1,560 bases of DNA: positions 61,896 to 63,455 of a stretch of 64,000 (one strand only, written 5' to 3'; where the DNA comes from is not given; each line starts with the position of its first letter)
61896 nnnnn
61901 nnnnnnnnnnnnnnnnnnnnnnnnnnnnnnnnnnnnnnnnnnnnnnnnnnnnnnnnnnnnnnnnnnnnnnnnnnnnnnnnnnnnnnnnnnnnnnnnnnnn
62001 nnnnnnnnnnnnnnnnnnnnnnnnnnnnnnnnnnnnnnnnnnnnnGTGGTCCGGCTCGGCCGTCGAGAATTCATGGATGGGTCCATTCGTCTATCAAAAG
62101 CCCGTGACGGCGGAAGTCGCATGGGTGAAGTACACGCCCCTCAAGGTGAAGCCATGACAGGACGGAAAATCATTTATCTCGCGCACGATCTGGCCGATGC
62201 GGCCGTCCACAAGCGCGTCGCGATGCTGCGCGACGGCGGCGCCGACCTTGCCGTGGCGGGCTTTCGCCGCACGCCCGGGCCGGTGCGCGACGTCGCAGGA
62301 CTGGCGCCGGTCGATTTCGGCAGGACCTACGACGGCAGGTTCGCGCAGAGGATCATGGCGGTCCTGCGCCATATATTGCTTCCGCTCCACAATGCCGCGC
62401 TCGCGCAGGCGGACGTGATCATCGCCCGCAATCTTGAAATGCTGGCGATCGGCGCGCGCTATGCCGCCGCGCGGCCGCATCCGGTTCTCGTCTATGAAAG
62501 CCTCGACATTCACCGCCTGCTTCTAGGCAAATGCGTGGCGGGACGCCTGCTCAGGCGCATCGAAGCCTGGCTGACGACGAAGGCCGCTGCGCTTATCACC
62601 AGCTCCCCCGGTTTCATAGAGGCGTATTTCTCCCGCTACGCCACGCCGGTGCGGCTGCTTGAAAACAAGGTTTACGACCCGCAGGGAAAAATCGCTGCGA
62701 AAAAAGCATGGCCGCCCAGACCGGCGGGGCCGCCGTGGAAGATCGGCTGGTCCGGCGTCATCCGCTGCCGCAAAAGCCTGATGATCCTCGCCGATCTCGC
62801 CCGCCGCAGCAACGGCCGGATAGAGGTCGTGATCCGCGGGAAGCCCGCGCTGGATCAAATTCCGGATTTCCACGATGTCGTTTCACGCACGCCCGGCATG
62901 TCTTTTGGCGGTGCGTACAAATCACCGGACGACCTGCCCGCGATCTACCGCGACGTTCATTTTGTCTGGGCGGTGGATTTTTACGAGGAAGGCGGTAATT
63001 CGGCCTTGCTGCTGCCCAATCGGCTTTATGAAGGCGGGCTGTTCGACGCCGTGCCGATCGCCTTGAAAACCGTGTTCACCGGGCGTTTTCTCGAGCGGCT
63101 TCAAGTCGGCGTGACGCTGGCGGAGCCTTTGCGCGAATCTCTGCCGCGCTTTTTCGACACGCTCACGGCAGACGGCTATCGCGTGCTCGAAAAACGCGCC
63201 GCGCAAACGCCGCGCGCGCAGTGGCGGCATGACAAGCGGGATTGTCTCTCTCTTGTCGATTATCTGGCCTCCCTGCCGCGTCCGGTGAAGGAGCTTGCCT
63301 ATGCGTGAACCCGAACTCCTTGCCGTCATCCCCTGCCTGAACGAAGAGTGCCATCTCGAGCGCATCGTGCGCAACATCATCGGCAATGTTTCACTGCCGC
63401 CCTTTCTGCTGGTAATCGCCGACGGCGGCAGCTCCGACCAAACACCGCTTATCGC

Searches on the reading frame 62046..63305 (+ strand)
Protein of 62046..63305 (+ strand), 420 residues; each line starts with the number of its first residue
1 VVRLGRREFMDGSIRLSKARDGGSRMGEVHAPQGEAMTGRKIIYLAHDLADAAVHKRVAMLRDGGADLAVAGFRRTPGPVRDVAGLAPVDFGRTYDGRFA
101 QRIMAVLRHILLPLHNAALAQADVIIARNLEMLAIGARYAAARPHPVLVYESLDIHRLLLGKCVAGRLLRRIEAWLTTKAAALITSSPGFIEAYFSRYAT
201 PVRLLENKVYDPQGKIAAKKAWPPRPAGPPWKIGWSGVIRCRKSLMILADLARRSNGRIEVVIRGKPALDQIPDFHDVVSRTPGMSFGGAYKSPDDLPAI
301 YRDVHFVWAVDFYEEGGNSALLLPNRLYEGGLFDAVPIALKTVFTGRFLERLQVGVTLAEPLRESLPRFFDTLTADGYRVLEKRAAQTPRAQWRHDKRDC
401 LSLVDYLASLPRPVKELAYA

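Call 6: search_protein_families(library=pfam, proteins=[window:62046-63305:+], max_evalue=0.001)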
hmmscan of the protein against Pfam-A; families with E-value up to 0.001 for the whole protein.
window:62046-63305:+ (420 aa): 1 family
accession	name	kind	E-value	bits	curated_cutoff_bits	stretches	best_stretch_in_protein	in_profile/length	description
PF13579.12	Glyco_trans_4_4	-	2.8e-05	24.9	29.7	1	55-203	8-151/158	Glycosyl transferase 4-like domain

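Call 34: search_protein_families(library=ncbifam, proteins=[window:62046-63305:+], max_evalue=0.00001)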
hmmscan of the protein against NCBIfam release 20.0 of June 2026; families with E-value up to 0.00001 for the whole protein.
window:62046-63305:+ (420 aa): 0 families
